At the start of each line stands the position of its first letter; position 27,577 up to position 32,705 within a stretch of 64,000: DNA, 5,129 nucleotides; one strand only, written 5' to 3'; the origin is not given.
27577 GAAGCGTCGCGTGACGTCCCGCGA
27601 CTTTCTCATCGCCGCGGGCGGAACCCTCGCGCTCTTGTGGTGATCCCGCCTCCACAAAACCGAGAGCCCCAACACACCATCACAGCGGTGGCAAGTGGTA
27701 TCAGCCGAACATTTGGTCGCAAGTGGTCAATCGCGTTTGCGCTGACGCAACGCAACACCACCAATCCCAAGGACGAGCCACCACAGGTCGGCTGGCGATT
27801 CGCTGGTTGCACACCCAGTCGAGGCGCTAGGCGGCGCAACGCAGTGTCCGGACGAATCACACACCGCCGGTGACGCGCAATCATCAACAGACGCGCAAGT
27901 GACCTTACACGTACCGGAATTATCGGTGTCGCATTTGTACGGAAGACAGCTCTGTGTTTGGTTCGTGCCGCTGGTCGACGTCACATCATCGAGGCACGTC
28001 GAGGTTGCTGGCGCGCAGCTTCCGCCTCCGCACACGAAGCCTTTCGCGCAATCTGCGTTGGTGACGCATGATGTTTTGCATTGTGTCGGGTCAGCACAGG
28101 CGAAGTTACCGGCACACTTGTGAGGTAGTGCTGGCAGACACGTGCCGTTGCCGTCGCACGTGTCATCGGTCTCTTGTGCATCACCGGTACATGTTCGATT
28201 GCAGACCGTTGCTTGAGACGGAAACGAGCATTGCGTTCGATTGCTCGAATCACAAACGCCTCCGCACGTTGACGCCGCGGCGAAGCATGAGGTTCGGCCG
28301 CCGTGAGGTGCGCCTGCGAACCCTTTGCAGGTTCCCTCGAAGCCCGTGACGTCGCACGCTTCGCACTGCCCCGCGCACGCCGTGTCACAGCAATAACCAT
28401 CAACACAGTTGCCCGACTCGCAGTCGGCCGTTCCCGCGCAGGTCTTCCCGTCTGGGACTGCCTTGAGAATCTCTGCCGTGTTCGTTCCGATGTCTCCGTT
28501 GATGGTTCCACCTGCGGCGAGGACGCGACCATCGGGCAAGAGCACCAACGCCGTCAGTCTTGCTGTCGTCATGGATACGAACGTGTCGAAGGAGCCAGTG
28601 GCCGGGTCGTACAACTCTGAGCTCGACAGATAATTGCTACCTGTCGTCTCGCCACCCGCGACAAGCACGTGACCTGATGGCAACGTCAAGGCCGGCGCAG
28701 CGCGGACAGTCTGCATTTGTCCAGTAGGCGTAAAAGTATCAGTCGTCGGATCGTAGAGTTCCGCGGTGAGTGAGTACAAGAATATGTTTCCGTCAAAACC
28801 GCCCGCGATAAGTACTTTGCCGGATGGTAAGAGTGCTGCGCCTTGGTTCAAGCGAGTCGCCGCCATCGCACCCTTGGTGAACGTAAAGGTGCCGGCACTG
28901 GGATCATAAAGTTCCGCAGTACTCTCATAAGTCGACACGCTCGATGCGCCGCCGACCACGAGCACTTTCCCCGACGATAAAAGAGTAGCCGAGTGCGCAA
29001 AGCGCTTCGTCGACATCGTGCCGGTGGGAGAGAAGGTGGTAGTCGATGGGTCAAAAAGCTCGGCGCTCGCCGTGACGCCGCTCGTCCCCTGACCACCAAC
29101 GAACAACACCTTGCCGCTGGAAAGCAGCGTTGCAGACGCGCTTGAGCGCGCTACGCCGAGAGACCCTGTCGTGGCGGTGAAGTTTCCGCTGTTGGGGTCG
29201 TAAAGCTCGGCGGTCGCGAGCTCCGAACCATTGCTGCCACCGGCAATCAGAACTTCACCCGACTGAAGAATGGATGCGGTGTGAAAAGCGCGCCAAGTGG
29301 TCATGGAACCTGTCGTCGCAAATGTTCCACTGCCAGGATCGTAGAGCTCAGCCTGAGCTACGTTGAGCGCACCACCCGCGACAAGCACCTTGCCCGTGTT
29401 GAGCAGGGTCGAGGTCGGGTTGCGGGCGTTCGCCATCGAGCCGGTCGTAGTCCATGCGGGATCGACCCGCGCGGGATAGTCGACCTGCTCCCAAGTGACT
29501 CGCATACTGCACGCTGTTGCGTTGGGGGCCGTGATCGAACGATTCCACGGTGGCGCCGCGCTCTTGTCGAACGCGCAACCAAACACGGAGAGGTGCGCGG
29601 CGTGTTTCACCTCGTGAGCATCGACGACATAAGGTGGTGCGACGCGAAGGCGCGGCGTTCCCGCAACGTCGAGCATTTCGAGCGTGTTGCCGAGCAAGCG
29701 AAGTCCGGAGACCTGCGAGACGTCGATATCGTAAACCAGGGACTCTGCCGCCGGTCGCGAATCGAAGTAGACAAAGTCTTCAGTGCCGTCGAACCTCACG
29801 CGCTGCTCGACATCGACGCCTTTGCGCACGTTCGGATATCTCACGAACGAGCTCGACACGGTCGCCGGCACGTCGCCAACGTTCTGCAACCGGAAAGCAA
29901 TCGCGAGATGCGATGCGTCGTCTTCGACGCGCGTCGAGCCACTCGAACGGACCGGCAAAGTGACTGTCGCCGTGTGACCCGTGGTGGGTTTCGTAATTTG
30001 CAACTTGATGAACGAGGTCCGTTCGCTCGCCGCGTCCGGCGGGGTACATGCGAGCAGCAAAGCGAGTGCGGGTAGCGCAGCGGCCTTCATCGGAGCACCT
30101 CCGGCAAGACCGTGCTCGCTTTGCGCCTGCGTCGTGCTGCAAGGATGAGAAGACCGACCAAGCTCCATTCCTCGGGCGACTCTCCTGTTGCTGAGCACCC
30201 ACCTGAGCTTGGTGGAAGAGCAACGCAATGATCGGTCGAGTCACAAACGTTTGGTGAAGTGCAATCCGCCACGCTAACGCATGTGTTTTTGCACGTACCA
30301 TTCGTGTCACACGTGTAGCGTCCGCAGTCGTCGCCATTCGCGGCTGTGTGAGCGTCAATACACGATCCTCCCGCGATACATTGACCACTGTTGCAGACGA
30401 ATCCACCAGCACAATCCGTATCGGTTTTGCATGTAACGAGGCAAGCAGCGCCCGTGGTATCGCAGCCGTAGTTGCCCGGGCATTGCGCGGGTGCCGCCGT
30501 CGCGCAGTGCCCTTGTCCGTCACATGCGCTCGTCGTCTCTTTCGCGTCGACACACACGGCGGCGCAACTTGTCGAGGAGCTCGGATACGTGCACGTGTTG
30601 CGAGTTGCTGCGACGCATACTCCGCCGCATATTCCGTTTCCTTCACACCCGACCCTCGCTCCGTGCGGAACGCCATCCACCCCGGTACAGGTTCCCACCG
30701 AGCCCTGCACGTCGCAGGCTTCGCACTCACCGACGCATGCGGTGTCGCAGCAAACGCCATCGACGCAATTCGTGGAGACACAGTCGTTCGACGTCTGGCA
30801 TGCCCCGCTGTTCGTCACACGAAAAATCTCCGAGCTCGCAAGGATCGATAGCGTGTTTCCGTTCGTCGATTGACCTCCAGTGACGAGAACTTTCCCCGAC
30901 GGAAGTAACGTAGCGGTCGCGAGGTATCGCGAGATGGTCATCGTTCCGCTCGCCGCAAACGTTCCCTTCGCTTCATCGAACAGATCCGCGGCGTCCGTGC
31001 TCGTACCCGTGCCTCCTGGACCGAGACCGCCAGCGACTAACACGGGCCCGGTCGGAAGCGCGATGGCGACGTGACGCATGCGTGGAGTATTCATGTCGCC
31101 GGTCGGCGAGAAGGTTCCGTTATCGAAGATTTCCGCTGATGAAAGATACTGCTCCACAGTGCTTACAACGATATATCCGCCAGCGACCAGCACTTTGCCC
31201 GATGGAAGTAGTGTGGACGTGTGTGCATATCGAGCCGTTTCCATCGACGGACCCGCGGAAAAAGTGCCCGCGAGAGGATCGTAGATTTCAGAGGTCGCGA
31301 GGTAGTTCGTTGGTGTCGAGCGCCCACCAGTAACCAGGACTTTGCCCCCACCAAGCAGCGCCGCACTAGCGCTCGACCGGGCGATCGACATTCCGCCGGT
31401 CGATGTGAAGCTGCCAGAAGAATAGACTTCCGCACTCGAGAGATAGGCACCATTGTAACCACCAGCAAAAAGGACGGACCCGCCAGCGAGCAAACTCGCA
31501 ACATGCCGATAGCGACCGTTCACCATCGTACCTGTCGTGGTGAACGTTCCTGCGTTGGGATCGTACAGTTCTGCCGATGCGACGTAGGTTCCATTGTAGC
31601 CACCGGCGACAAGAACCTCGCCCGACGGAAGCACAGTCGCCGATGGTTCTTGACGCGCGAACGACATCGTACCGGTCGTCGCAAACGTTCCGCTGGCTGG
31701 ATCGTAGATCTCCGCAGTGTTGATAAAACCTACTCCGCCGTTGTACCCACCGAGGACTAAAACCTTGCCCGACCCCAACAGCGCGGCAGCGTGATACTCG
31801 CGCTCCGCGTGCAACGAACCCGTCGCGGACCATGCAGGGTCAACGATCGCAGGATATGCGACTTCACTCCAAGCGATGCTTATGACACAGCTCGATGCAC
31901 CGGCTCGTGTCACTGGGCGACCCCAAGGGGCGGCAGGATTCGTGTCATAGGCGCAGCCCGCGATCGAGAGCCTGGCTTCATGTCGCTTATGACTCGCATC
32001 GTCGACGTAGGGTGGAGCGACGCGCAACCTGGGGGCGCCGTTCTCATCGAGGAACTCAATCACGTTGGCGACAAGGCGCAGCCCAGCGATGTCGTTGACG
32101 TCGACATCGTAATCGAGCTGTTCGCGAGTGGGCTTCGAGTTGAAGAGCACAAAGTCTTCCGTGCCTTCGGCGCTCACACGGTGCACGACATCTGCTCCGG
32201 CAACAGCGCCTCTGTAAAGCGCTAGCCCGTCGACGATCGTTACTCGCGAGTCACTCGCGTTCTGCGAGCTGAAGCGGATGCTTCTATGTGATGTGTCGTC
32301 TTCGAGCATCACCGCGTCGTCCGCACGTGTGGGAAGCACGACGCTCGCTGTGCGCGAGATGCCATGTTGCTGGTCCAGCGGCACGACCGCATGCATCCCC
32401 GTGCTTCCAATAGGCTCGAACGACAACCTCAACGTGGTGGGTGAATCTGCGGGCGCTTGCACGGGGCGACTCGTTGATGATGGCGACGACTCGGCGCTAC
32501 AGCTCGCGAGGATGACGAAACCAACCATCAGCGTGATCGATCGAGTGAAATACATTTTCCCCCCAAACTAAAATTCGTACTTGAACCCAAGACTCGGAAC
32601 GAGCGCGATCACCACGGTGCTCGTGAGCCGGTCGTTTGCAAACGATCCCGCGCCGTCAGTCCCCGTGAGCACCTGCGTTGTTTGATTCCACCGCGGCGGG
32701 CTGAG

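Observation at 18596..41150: Tandem array of seven paralogous secreted beta-propeller / Cys-rich / MYXO-CTERM proteins wired to Ser/Thr kinases and an outer-membrane PEGA barrel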

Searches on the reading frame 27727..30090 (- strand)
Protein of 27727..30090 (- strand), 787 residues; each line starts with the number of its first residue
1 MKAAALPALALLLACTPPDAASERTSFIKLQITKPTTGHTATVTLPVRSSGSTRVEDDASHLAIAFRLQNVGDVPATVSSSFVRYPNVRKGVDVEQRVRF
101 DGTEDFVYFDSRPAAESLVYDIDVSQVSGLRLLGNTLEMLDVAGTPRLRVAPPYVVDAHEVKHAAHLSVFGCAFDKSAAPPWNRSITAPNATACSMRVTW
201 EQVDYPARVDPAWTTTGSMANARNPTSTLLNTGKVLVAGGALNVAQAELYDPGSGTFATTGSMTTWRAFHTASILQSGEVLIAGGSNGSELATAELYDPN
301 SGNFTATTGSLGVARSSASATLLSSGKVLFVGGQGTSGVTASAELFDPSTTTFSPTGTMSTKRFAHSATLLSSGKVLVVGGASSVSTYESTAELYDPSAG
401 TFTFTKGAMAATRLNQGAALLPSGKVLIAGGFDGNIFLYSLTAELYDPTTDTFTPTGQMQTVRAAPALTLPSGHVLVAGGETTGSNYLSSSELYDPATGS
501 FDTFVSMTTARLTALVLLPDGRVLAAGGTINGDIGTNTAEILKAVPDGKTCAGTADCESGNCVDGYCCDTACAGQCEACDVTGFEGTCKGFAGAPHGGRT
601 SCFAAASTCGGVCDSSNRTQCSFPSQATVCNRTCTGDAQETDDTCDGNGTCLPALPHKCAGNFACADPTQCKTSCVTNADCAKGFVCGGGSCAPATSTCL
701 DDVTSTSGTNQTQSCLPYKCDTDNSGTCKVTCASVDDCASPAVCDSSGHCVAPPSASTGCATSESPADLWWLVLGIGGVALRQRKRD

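Call 5: search_protein_families(library=pfam, proteins=[window:27727-30090:-], max_evalue=0.01)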
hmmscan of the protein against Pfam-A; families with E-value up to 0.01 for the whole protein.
window:27727-30090:- (787 aa): 9 families
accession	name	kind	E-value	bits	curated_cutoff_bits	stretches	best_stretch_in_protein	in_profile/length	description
PF13964.12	Kelch_6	-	1.9e-28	97.9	25.3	2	463-511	2-50/50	Kelch motif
PF13415.12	Kelch_3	-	3e-23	81.8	22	1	326-370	2-47/48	Galactose oxidase, central domain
PF01344.31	Kelch_1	-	2.7e-21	75.2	20.1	0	367-403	5-40/46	Kelch motif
PF13418.12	Kelch_4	-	3e-20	72.4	21.6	1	314-359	1-47/49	Galactose oxidase, central domain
PF07646.21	Kelch_2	-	1.9e-12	46.9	21.3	0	416-459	4-47/48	Kelch motif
PF24981.1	Beta-prop_ATRN-LZTR1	-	2.1e-11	44.1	50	1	325-436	159-284/289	Attractin/LZTR1 beta-propeller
PF24681.1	Kelch_KLHDC2_KLHL20_DRC7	-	2.2e-11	44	50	2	350-504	38-194/221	KLHDC2/KLHL20/DRC7 Kelch-repeats domain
PF07250.17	Glyoxal_oxid_N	-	4.3e-07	29.9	37.5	0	340-433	45-137/243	Glyoxal oxidase N-terminus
PF25210.1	Kelch_FKB95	-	3e-06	27.5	70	0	310-386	75-154/268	FKB95, Kelch-repeats domain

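Call 6: search_protein_families(library=ncbifam, proteins=[window:27727-30090:-], max_evalue=1)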
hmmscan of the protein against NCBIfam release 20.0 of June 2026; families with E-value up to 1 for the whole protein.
window:27727-30090:- (787 aa): 3 families
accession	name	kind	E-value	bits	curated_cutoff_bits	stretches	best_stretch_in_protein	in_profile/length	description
NF052501.1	RdCuOxGlxASco2837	equivalog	1.3e-18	66.6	800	3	343-406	267-331/645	radical copper oxidase GlxA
TIGR02608.1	delta_60_rpt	domain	1.2e-07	31.5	76.5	1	512-531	3-22/55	delta-60 repeat domain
NF009681.0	PRK13202.1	equivalog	0.071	13.3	204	1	51-143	9-95/104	urease subunit beta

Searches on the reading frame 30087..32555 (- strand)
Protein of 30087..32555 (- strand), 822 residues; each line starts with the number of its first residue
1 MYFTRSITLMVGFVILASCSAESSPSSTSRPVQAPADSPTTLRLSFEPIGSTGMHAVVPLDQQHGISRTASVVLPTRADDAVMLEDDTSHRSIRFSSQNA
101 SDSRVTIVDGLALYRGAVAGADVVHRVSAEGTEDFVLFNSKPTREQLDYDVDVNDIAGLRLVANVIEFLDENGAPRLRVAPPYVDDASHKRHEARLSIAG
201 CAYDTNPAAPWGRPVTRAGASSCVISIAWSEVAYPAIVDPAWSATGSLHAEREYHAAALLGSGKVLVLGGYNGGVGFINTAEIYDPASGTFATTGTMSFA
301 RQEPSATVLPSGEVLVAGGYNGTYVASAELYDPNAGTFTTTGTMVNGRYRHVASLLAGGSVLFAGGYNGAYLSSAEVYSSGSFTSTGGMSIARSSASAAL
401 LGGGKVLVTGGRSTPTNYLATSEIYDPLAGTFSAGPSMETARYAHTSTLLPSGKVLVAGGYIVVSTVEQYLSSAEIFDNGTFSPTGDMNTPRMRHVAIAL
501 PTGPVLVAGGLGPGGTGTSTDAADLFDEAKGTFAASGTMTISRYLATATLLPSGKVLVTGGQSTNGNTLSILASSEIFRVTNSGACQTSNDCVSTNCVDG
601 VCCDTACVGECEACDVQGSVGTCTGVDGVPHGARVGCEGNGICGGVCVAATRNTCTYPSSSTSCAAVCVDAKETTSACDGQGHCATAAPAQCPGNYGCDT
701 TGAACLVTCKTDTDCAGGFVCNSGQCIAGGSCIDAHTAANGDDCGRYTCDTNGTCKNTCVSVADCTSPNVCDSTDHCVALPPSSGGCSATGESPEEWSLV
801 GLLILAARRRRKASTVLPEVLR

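Call 5: search_protein_families(library=pfam, proteins=[window:30087-32555:-], max_evalue=0.01)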
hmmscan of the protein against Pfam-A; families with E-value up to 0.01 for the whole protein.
window:30087-32555:- (822 aa): 9 families
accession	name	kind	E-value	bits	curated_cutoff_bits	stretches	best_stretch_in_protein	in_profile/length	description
PF13964.12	Kelch_6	-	1.3e-27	95.2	25.3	4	393-442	2-50/50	Kelch motif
PF01344.31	Kelch_1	-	1e-26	92.5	20.1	3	255-297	4-45/46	Kelch motif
PF13418.12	Kelch_4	-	1.6e-22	79.6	21.6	1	300-344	1-47/49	Galactose oxidase, central domain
PF24681.1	Kelch_KLHDC2_KLHL20_DRC7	-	3.8e-17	62.8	50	3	242-366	94-221/221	KLHDC2/KLHL20/DRC7 Kelch-repeats domain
PF24981.1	Beta-prop_ATRN-LZTR1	-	5.9e-13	49.2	50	2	252-369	92-222/289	Attractin/LZTR1 beta-propeller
PF07646.21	Kelch_2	-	6.8e-13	48.3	21.3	0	254-296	3-46/48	Kelch motif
PF13415.12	Kelch_3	-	1.2e-08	35.3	22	0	313-351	3-43/48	Galactose oxidase, central domain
PF25210.1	Kelch_FKB95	-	1.8e-06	28.2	70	0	267-363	47-146/268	FKB95, Kelch-repeats domain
PF07250.17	Glyoxal_oxid_N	-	9.1e-05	22.2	37.5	0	537-564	111-138/243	Glyoxal oxidase N-terminus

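Call 6: search_protein_families(library=ncbifam, proteins=[window:30087-32555:-], max_evalue=1)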
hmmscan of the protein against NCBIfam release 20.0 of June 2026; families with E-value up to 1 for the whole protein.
window:30087-32555:- (822 aa): 5 families
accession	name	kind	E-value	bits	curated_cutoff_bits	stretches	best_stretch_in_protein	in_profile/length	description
NF052501.1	RdCuOxGlxASco2837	equivalog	8.9e-13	47.3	800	3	481-563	435-520/645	radical copper oxidase GlxA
TIGR03901.2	MYXO-CTERM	domain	3.2e-05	24.2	20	1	784-811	2-33/34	MYXO-CTERM sorting domain-containing protein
NF033191.4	JDVT-CTERM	domain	0.0056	16.6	27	1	783-807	2-26/35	JDVT-CTERM domain-containing protein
TIGR02608.1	delta_60_rpt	domain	0.11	12.3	76.5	0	548-568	6-27/55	delta-60 repeat domain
TIGR03382.1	GC_trans_RRR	domain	0.36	11.5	15.85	1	786-811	1-25/27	MYXO-CTERM sorting domain-containing protein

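Call 16: find_related_loci(query=window:30087-32555:-, collection=genome_contigs, flank=10000)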
Query window:30087-32555:- (822 aa) in genome_contigs; peptide patterns used: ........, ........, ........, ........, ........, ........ (x = any residue, [..] = any of these).
119 stretches matched a pattern; 1 encode a relative of the query (tblastn E <= 1e-3); 1 distinct loci.
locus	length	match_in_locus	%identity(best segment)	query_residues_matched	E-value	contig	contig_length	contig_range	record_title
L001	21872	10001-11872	36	230-578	2e-45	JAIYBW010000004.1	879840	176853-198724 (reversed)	MAG: Proteobacteria bacterium isolate E1_MAG_00058 pond_E1_MAG_00058_000000000007, whole genome shotgun sequence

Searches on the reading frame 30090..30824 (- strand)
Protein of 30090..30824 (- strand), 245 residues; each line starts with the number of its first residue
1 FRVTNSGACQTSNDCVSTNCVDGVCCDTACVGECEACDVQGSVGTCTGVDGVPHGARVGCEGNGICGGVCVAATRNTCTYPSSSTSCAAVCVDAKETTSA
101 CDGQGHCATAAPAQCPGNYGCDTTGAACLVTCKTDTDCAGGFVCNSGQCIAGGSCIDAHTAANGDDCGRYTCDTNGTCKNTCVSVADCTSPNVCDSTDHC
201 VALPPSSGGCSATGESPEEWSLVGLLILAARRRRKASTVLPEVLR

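Call 26: search_protein_families(library=pfam, alignment_id=A3, max_evalue=10)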
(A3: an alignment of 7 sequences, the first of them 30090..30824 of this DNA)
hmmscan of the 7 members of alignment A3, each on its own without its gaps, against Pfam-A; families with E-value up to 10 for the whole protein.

A. member 1, window:30090-30824:- (245 aa): 0 families

B. families by the number of members that match (of 7 scanned): 0 families

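Call 29: find_homologous_proteins(query=A3, max_evalue=0.001)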
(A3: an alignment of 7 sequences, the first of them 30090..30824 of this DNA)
Query A3 (7 sequences) (245 aa, profile of the alignment): 220 proteins with E <= 0.001 among 3424 candidates; the best 120 are listed.
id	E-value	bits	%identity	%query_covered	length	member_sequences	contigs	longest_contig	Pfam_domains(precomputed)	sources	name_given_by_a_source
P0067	8.7e-69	250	46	86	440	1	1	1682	PF06739.18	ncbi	ncbi:MAG: SBBP repeat-containing protein, partial [Polyangiaceae bacterium]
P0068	8.6e-68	246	45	87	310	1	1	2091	-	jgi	jgi:hypothetical protein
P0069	2.9e-65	238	39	94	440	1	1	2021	-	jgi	jgi:hypothetical protein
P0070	5.3e-63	231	48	58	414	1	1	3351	-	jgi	jgi:hypothetical protein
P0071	7.6e-63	230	37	91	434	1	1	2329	-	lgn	-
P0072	3.4e-61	225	39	92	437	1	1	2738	-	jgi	jgi:hypothetical protein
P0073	1.3e-57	213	39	87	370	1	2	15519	-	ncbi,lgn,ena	-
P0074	3.6e-57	212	40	89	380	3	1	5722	-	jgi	jgi:hypothetical protein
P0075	7.1e-57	211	37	93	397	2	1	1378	-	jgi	-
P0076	1.2e-56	210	46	58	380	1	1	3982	-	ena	-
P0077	1.1e-55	207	47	59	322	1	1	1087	-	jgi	jgi:hypothetical protein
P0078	5.4e-55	204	43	100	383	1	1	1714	PF06739.18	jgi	jgi:hypothetical protein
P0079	5.6e-55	204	39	91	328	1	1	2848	PF06739.18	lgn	-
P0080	2.0e-53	199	42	60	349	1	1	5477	-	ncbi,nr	ncbi:MAG: hypothetical protein HY901_23840, partial [Deltaproteobacteria bacterium]|nr:hypothetical 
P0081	5.8e-53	198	41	82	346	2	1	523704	-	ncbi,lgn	-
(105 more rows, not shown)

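Call 43: predict_structure(alignment_id=A5)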
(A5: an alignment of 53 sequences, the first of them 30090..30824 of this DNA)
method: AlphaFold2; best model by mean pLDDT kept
length: 245 residues; sequences in the alignment: 53
mean_pLDDT: 88.1   pTM: 0.63
mean pLDDT of the five models: 88.1, 88.0, 88.0, 87.6, 87.3
residues with pLDDT >= 90: 177; 70-90: 26; 50-70: 39; < 50: 3
segments of 3 or more residues with pLDDT < 50: none
pLDDT, mean of each block of 10 residues (from residue 1): 94 97 97 97 97 93 96 96 97 97 97 97 98 93 91 81 89 90 97 97 77 54 51 56 58
secondary structure, 60 per line:
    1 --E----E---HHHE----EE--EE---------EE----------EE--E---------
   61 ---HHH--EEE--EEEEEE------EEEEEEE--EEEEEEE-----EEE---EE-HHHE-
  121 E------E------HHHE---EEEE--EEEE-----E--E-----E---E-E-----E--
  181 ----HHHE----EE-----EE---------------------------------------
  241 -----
elements in order: E69-71 E74-79 E86-92 E95-101 E107-109 E142-145 E148-151

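Call 56: fold_search(model_id=the predicted structure, library=pdb)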
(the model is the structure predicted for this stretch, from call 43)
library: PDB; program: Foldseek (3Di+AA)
matches with E <= 10: 23; with E <= 0.001: 0
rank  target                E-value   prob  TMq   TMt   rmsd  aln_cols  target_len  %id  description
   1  9gjg_H                5.8e-01  0.04  0.14  0.05  22.8       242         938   17  Entamoeba histolytica Gal/GalNAc lectin bound to monoclonal antibody CP33-H/L-LA22 (released 2026-02-11)
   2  9gja_H                1.2e+00  0.03  0.13  0.07  22.1       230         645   16  Entamoeba histolytica Gal/GalNAc lectin, mode 1 (released 2026-02-11)
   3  5o57_MODEL_1_A        1.5e+00  0.13  0.10  0.24  12.8        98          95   16  Solution Structure of the N-terminal Region of Dkk4 (released 2018-06-13)
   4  1mct_I                1.7e+00  0.51  0.08  0.66   4.8        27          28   30  THE REFINED 1.6 ANGSTROMS RESOLUTION CRYSTAL STRUCTURE OF THE COMPLEX FORMED BETWEEN PORCINE BETA-TRYPSIN AND MCTI-A,  (released 1994-01-31)
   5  1w7z_A                2.1e+00  0.54  0.10  0.65   2.1        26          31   42  Crystal structure of the free (uncomplexed) Ecballium elaterium trypsin inhibitor (EETI-II) (released 2005-11-01)
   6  1h9h_I                2.1e+00  0.38  0.09  0.65   5.0        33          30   39  COMPLEX OF EETI-II WITH PORCINE TRYPSIN (released 2004-07-26)
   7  2qsk                  2.1e+00  0.15  0.12  0.27   8.9        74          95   22  Atomic-resolution crystal structure of the Recombinant form of Scytovirin (released 2007-11-27)
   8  1h9i_I                2.7e+00  0.30  0.09  0.65   5.0        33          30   36  COMPLEX OF EETI-II MUTANT WITH PORCINE TRYPSIN (released 2004-07-26)
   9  6n57_J                2.7e+00  0.02  0.12  0.04  16.2       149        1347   15  Cryo-EM structure of Escherichia coli RNAP polymerase bound with TraR in conformation I (released 2020-02-26)
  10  2it8_MODEL_1_A        3.4e+00  0.63  0.08  0.67   0.6        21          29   24  Solution structure of a linear analog of the cyclic squash trypsin inhibitor MCoTI-II (released 2007-10-02)
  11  2bkl_A                6.1e+00  0.01  0.10  0.05   9.3        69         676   14  Structural and Mechanistic Analysis of Two Prolyl Endopeptidases: Role of Inter-Domain Dynamics in Catalysis and Speci (released 2005-03-09)
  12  6oul_J                6.1e+00  0.01  0.10  0.03  19.8       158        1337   11  Cryo-EM structure of Escherichia coli RNAP polymerase bound to rpsTP2 promoter DNA (released 2020-02-26)
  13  3mql                  6.9e+00  0.02  0.14  0.16  16.1       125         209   14  Crystal structure of the fibronectin 6FnI1-2FnII7FnI fragment (released 2010-08-25)
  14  5b02_D                7.3e+00  0.11  0.12  0.09   9.2        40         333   10  Structure of the prenyltransferase MoeN5 with a fusion protein tag of Sso7d (released 2016-03-23)
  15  5b0l_D                7.7e+00  0.12  0.12  0.09   6.4        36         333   14  Structure of MoeN5-Sso7d fusion protein in complex with beta-nonyl glucoside (released 2016-03-23)
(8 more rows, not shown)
